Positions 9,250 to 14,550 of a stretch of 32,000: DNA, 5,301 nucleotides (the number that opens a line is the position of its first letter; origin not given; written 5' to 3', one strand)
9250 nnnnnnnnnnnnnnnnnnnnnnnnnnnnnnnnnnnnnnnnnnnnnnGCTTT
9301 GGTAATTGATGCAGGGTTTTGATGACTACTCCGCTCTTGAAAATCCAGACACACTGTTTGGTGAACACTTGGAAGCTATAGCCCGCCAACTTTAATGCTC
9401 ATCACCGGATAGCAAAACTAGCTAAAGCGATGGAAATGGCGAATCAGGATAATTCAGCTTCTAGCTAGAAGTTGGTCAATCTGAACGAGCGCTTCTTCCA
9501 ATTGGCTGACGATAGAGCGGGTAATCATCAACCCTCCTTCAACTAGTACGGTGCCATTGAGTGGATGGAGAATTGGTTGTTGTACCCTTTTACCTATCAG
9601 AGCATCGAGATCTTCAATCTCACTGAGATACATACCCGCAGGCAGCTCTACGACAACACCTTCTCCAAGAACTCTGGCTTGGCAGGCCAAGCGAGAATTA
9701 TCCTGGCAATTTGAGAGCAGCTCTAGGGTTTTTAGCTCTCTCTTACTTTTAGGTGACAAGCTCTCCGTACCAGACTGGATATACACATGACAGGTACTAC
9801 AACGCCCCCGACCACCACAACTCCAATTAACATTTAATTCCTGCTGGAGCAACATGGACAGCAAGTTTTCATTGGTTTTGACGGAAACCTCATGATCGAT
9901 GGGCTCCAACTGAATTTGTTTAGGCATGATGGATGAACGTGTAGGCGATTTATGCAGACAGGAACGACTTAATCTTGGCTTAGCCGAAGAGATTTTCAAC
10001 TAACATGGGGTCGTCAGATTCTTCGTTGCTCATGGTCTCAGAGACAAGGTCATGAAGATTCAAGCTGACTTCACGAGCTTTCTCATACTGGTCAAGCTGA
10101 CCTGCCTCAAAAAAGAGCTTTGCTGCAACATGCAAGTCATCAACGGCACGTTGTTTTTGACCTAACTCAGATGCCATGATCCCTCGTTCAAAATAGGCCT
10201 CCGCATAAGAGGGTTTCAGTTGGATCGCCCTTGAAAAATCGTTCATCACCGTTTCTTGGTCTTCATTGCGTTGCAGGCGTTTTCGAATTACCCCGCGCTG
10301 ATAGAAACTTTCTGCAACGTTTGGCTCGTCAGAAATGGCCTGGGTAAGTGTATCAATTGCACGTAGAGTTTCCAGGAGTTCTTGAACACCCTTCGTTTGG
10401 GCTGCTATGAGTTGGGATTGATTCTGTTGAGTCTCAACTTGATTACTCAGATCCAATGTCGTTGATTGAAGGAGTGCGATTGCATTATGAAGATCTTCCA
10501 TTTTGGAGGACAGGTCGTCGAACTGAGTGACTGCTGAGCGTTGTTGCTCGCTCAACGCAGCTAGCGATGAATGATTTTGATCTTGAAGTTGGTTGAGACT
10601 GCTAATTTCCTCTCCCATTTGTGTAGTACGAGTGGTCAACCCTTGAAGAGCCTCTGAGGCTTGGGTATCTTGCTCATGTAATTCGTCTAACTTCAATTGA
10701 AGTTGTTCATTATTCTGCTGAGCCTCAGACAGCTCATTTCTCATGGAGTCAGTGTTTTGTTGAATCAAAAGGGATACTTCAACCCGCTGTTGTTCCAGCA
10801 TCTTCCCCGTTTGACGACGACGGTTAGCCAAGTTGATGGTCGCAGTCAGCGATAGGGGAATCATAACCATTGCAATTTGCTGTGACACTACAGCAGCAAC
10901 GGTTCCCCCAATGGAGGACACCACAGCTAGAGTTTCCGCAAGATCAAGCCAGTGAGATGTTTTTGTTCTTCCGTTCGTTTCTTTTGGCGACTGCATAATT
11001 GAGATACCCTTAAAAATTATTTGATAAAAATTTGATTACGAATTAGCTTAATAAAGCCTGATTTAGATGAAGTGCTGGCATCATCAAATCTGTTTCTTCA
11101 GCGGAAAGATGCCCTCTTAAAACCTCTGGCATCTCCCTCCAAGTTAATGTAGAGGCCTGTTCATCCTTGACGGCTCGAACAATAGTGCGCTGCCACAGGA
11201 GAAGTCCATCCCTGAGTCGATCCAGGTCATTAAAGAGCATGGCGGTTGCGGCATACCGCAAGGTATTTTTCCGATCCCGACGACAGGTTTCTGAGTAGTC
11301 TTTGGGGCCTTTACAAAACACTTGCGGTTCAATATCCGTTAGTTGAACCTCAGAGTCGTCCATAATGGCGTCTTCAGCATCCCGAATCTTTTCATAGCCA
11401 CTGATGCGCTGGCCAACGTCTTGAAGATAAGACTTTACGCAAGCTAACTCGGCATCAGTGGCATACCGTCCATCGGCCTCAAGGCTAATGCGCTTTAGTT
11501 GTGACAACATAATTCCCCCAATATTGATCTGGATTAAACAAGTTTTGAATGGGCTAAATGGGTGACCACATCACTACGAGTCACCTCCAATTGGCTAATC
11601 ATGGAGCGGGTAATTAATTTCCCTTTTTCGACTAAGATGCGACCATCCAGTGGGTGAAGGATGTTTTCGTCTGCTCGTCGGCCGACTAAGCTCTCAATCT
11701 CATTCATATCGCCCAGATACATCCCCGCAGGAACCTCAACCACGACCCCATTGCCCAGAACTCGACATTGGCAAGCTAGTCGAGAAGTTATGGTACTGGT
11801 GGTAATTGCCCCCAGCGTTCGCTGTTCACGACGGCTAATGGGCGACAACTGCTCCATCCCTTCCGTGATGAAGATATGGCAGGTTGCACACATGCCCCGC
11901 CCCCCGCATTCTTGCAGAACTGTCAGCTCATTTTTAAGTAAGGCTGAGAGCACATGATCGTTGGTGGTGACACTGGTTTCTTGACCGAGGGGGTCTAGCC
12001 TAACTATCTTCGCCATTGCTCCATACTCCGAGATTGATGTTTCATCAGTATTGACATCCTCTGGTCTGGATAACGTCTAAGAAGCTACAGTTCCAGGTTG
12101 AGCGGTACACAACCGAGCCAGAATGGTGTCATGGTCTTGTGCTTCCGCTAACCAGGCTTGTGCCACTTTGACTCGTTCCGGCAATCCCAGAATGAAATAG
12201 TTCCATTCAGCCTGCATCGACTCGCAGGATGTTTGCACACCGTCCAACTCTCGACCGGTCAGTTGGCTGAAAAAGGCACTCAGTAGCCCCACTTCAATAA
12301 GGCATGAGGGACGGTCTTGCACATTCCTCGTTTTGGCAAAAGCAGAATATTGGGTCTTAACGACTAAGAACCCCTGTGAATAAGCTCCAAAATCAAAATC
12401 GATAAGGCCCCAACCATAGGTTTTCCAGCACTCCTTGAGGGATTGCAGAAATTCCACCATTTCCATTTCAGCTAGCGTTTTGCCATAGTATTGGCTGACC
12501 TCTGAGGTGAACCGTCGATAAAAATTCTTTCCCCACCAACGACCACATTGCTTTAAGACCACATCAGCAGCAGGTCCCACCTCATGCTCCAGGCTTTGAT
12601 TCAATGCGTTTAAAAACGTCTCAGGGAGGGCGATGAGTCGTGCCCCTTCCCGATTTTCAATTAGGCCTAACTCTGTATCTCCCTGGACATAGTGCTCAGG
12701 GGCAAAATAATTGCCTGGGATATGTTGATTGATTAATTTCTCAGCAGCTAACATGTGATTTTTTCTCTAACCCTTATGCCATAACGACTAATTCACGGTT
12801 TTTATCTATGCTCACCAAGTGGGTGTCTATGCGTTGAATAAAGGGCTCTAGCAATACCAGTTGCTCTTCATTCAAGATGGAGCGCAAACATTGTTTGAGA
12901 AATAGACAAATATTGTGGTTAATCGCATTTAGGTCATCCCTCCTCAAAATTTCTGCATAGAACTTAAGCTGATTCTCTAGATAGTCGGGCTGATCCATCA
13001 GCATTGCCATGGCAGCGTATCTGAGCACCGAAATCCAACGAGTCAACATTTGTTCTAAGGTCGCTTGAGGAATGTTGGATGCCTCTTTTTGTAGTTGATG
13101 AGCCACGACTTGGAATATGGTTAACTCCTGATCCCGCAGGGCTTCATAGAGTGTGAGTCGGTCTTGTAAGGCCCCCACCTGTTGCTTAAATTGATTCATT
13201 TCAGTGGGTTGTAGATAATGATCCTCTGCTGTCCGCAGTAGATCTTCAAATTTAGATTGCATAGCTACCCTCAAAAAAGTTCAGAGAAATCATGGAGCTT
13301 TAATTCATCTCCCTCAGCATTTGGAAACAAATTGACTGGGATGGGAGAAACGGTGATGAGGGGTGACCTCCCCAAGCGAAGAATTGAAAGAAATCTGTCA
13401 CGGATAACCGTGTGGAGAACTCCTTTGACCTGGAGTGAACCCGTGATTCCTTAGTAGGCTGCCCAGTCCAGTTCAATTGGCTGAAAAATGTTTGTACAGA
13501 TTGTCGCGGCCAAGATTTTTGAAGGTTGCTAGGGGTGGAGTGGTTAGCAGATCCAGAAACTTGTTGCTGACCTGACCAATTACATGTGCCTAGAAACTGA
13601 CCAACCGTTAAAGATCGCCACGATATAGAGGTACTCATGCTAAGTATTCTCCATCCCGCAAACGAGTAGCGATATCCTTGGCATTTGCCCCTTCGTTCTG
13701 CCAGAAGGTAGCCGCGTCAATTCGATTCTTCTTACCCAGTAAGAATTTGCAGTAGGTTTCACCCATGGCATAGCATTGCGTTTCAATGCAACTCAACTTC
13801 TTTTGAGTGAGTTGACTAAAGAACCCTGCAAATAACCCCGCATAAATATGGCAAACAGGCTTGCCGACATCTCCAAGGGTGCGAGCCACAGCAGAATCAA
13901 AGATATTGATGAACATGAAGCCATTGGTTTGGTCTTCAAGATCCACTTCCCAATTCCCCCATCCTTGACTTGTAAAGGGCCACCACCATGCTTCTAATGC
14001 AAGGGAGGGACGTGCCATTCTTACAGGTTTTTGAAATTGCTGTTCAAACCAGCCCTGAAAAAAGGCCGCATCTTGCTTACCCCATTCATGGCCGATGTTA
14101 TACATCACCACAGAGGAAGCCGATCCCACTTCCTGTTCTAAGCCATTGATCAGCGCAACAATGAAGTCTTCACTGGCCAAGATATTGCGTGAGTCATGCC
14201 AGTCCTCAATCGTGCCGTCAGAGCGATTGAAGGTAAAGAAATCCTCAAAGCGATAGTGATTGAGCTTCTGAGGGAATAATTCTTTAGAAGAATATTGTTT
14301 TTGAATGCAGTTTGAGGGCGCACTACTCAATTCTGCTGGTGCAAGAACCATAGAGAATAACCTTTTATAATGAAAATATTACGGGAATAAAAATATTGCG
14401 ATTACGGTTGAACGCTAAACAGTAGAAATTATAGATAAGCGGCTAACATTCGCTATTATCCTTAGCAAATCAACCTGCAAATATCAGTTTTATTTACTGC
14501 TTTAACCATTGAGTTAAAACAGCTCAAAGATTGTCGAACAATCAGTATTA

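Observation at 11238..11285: Only one of the two phycobiliprotein-fold paralogs keeps a Cys-x-Arg-Asp chromophore-site-like signature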

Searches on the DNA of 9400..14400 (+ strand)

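Call 23: search_dna_similar(query=window:9400-14400:+, collection=plasmids, mode=near, max_rows=10)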
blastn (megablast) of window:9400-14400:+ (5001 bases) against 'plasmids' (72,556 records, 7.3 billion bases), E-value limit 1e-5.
Records with a match: 2; places in all: 3; records where one place covers at least 80% of the query: 0.
Best place of each record, by identity: >=99% 1; 60-80% 1.
By first word of the organism name: Acaryochloris 2.
By predicted mobility (MOB-suite, as given by PLSDB): conjugative 2.
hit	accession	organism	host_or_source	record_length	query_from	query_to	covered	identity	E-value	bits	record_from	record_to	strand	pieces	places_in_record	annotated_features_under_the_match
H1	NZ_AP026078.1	Acaryochloris marina MBIC10699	cell culture,Ascidian, Diplosoma similis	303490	1550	5000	69%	99.5%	0e+0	6272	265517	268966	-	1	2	V4R domain-containing protein (x2) | hypothetical protein | 2Fe-2S iron-sulfur cluster-binding protein | allophycocyanin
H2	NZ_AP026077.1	Acaryochloris marina MBIC10699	cell culture,Ascidian, Diplosoma similis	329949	4235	4895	13%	76.6%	9e-95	357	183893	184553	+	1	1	V4R domain-containing protein | hypothetical protein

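Call 24: get_annotated_region(hit=H1, flank=6000)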
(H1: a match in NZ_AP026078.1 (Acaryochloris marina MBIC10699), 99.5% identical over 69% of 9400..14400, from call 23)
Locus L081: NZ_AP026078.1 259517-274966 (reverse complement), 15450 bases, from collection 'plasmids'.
description: Acaryochloris marina MBIC10699 plasmid pREC3, complete sequence
organism: Acaryochloris marina MBIC10699 (NCBI taxid 2954813)
taxonomy: Bacteria; Cyanobacteriota; Cyanophyceae; Acaryochloridales; Acaryochloridaceae; Acaryochloris; Acaryochloris marina; Acaryochloris marina MBIC10699
host: -; source: cell culture,Ascidian, Diplosoma similis; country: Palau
typing (MOB-suite, as given by PLSDB): conjugative; relaxase MOBF; mating-pair formation MPF_T
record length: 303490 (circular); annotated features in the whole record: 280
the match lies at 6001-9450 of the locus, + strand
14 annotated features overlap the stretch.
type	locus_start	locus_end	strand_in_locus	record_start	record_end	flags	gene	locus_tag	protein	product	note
CDS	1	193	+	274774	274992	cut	-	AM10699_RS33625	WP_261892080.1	hypothetical protein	-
CDS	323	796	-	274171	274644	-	-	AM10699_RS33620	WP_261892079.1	2Fe-2S iron-sulfur cluster-binding protein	-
CDS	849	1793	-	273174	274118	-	-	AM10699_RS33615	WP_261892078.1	hypothetical protein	-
CDS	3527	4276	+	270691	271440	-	istB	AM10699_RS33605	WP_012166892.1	IS21-like element ISAcma38 family helper ATPase IstB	-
CDS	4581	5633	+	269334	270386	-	-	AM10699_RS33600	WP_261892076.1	IS110 family transposase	-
CDS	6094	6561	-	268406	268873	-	-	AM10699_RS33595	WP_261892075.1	allophycocyanin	-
CDS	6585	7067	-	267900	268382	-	-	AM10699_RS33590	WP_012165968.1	2Fe-2S iron-sulfur cluster-binding protein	-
CDS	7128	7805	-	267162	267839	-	-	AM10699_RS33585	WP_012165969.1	V4R domain-containing protein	-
CDS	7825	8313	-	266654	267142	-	-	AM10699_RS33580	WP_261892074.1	hypothetical protein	-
CDS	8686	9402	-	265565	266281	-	-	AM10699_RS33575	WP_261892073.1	V4R domain-containing protein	-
CDS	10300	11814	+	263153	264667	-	-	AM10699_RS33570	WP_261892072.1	HAMP domain-containing sensor histidine kinase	GO:0007165 - signal transduction [Evidence IEA]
CDS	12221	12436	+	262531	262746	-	-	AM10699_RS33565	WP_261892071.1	DUF2949 domain-containing protein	-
CDS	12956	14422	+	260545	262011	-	-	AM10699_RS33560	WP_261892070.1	hypothetical protein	-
CDS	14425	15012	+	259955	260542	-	-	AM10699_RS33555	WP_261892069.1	prepilin-type N-terminal cleavage/methylation domain-containing protein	-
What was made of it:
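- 9454..9999 (-): Second Fed5-like 2Fe-2S ferredoxin, 181 aa. Overlaps the TPR gene by 20 nt and sits where other genomes have other genes or nothing. A matching gene is annotated in pREC3 (call 24).
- The DNA is 99.5% identical to A. marina MBIC10699 plasmid pREC3 (calls 23, 24). In pREC3, IS21 and IS110 elements separate copy B from the TPR gene (call 24).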

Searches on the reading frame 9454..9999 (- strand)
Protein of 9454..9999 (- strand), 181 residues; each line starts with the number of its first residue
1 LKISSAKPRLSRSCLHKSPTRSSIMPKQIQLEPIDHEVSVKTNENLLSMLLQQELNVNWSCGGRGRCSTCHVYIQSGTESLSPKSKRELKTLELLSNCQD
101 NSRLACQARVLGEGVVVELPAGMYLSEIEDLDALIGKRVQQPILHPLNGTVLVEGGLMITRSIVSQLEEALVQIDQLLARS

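Call 3: search_protein_families(library=pfam, proteins=[window:9454-9999:-], max_evalue=1)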
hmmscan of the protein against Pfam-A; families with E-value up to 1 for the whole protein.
window:9454-9999:- (181 aa): 1 family
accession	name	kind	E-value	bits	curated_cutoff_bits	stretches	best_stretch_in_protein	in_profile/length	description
PF00111.32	Fer2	-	8.6e-12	45.3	21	1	31-110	3-76/77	2Fe-2S iron-sulfur cluster binding domain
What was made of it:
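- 9454..9999 (-): Pfam Fer2 45.3 bits (call 3).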

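Call 52: search_protein_families(library=ncbifam, proteins=[window:9454-9999:-], max_evalue=0.01)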
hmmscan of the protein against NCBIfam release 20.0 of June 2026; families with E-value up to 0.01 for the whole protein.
window:9454-9999:- (181 aa): 6 families
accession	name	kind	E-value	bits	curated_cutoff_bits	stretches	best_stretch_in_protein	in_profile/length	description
TIGR02007.1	fdx_isc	equivalog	2e-15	56.9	132.1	1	30-121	10-101/110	ISC system 2Fe-2S type ferredoxin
TIGR01941.1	nqrF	equivalog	3.6e-09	36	295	1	34-111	40-113/405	NADH:ubiquinone reductase (Na(+)-transporting) subunit F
NF040756.1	corr_regen_AcsV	exception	3.4e-07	29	800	1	29-121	2-87/632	corrinoid activation/regeneration protein AcsV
NF004317.0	PRK05713.1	equivalog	1.2e-05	24.7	338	1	34-114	7-80/312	iron-sulfur-binding ferredoxin reductase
NF007985.1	PRK10713.1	equivalog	0.0045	16.5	75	1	36-98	8-70/81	class I ribonucleotide reductase maintenance protein YfaE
TIGR02160.1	PA_CoA_Oxy5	hypoth_equivalog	0.0056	15.5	420.8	1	35-118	273-350/352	1,2-phenylacetyl-CoA epoxidase subunit PaaE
